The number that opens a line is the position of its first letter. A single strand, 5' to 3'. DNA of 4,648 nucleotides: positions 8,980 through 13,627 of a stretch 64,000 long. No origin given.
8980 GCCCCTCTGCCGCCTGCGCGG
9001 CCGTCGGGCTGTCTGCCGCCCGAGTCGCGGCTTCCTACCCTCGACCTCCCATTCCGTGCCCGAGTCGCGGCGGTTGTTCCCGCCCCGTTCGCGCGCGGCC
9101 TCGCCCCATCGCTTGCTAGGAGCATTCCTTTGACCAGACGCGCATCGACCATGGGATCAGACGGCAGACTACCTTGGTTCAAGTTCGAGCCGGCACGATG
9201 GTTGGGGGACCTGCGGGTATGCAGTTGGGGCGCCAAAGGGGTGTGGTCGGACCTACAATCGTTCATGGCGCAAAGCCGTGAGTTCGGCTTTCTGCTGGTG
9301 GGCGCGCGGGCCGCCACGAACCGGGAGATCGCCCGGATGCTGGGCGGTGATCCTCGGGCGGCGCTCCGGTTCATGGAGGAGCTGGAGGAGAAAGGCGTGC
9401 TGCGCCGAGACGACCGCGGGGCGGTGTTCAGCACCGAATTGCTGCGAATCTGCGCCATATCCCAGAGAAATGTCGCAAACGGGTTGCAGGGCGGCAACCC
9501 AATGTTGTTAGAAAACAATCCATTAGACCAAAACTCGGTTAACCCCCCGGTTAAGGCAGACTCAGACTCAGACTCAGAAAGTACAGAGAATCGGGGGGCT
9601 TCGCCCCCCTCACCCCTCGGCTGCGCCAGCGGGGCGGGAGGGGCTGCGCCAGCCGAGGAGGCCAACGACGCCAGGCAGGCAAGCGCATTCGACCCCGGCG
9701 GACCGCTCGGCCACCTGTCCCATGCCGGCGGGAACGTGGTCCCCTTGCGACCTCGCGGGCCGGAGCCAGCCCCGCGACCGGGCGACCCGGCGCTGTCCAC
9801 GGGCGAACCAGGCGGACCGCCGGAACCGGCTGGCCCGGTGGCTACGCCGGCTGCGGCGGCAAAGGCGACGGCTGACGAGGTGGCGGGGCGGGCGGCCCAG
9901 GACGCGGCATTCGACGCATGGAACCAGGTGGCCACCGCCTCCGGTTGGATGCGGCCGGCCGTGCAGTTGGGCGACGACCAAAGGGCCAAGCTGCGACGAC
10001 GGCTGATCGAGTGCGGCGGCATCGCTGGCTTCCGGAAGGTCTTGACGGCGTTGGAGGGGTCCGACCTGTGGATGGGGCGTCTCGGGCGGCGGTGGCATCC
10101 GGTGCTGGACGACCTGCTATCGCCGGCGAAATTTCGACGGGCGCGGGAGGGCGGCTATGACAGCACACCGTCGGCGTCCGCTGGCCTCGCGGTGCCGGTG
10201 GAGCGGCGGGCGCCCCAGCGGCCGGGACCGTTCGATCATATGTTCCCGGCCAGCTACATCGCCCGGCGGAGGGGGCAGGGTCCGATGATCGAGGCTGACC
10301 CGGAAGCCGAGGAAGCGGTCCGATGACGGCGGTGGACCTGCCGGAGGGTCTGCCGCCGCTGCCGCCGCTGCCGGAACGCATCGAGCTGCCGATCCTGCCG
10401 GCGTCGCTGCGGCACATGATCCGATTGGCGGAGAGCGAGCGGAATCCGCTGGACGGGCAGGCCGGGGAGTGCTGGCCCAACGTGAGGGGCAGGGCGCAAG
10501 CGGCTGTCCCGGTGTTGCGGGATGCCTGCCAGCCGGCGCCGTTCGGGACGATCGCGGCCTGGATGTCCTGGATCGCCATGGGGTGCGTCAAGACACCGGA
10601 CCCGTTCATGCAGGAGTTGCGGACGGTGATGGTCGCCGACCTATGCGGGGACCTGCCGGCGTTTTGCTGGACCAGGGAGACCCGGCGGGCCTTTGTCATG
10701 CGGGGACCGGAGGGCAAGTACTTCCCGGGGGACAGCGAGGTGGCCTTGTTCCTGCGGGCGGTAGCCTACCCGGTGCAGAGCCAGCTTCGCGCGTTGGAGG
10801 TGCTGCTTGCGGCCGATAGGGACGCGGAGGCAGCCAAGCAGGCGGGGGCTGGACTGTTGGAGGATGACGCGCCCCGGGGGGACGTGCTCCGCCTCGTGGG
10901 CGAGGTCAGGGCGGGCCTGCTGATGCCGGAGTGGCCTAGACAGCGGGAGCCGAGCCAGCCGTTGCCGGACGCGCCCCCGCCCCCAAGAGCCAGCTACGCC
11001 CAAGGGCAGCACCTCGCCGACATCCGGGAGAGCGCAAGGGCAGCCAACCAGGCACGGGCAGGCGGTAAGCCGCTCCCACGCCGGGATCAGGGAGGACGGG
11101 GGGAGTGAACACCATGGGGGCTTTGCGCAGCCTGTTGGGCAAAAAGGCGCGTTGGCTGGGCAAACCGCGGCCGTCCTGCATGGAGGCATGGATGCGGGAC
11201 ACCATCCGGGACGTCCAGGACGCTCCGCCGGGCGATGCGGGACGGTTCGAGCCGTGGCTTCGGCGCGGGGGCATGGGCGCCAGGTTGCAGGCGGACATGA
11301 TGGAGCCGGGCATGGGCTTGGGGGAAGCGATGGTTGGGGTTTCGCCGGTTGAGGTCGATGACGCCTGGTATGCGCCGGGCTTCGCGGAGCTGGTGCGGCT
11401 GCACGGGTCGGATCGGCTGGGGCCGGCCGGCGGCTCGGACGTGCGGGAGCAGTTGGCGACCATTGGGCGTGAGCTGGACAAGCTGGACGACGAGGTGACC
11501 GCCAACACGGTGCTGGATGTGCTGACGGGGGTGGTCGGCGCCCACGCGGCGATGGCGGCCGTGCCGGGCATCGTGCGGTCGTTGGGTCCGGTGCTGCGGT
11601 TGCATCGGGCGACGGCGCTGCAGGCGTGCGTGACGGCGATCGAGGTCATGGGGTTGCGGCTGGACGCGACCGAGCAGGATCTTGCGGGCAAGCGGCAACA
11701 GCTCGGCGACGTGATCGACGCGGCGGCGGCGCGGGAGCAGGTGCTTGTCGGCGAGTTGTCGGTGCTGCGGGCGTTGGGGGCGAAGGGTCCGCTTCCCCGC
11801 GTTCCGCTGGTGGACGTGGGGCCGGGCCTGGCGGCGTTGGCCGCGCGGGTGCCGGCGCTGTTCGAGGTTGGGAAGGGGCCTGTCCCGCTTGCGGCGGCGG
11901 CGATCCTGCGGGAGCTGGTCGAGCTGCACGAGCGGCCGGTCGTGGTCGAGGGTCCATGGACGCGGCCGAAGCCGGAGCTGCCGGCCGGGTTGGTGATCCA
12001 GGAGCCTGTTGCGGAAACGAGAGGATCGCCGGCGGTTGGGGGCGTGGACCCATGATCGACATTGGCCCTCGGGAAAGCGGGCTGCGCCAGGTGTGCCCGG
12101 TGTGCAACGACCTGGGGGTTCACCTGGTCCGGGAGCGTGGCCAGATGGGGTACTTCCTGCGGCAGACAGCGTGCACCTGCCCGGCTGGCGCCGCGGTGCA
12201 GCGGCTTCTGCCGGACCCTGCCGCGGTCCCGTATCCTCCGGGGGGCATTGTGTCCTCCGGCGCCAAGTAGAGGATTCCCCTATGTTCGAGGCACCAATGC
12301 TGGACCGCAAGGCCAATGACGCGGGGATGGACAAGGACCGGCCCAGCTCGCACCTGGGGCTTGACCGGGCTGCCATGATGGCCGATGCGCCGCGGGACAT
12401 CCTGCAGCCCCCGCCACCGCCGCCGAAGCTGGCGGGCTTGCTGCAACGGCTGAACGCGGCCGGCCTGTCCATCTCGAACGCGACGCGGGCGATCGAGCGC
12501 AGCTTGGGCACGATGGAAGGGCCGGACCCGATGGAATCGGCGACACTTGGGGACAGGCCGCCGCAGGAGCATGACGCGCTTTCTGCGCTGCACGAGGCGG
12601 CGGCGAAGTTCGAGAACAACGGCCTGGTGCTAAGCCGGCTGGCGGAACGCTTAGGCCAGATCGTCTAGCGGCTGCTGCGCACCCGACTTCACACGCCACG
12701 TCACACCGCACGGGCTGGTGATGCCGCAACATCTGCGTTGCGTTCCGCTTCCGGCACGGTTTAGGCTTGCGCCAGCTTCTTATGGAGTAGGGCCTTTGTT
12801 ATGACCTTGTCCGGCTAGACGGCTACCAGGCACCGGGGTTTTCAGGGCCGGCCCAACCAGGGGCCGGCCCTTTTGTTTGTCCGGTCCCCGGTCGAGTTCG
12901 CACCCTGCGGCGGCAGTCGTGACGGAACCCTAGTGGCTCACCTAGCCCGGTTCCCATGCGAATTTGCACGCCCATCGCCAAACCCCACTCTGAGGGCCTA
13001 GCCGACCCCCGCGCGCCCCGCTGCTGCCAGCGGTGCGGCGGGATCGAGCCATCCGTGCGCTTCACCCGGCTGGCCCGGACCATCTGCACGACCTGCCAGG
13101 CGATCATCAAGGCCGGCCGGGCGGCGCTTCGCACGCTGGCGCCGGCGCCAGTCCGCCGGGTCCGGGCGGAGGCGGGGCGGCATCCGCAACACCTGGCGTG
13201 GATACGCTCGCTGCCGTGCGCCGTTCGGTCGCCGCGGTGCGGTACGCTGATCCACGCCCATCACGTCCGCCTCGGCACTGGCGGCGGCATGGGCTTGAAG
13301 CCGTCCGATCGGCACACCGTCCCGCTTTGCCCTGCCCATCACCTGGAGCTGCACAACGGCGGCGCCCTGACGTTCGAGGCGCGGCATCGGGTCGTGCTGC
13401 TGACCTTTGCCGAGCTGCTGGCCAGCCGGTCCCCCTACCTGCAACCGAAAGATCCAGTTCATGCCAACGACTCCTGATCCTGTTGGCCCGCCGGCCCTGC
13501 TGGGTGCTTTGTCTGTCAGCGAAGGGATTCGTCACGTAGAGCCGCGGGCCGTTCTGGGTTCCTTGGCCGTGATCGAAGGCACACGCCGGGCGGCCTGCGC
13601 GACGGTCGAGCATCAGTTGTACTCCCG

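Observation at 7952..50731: A 23-nt box, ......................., ends exactly at the ATG of five unrelated late genes and has three further variants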

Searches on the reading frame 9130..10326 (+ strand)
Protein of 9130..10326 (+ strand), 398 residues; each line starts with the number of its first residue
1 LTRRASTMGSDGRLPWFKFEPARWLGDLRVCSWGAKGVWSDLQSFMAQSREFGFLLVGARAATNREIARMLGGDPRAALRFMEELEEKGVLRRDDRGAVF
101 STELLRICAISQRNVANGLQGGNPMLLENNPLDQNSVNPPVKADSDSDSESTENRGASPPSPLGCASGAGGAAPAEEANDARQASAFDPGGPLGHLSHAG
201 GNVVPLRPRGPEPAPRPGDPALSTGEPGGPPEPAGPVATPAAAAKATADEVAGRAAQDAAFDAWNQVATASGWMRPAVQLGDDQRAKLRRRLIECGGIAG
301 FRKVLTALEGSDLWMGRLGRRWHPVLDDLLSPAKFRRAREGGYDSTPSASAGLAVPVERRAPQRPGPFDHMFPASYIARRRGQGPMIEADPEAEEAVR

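Call 74: search_protein_families(library=pfam, proteins=[window:9130-10326:+], max_evalue=0.01)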
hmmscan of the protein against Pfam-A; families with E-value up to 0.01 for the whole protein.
window:9130-10326:+ (398 aa): 1 family
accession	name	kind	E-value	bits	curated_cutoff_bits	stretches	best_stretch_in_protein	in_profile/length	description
PF13412.12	HTH_24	-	0.0015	18.5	21.9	1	62-92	18-48/48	Winged helix-turn-helix DNA-binding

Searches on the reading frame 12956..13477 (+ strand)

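Call 9: search_protein_families(library=pfam, proteins=[window:12956-13477:+], max_evalue=0.01)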
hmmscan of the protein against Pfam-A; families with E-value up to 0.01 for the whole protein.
window:12956-13477:+ (173 aa): 1 family
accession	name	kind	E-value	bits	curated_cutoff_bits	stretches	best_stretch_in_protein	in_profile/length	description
PF06147.18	DUF968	-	3.9e-11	43.7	27.8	1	71-153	84-162/171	Protein of unknown function (DUF968)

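Call 76: search_protein_families(library=phrogs, proteins=[window:12956-13477:+], max_evalue=0.001)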
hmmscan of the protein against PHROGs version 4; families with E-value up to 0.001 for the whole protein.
window:12956-13477:+ (173 aa): 5 families
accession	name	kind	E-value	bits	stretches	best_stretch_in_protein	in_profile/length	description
phrog_1588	-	unknown function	1.3e-10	42.2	1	72-144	23-99/132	-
phrog_96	-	DNA, RNA and nucleotide metabolism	1.6e-09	38.5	1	72-154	245-323/334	HNH endonuclease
phrog_131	-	DNA, RNA and nucleotide metabolism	2.7e-09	38.3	1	72-145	27-105/131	HNH endonuclease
phrog_18962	-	unknown function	9.8e-06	26.5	1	64-141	42-121/166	-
phrog_23141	-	unknown function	7.1e-05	23.7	1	101-143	7-49/71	-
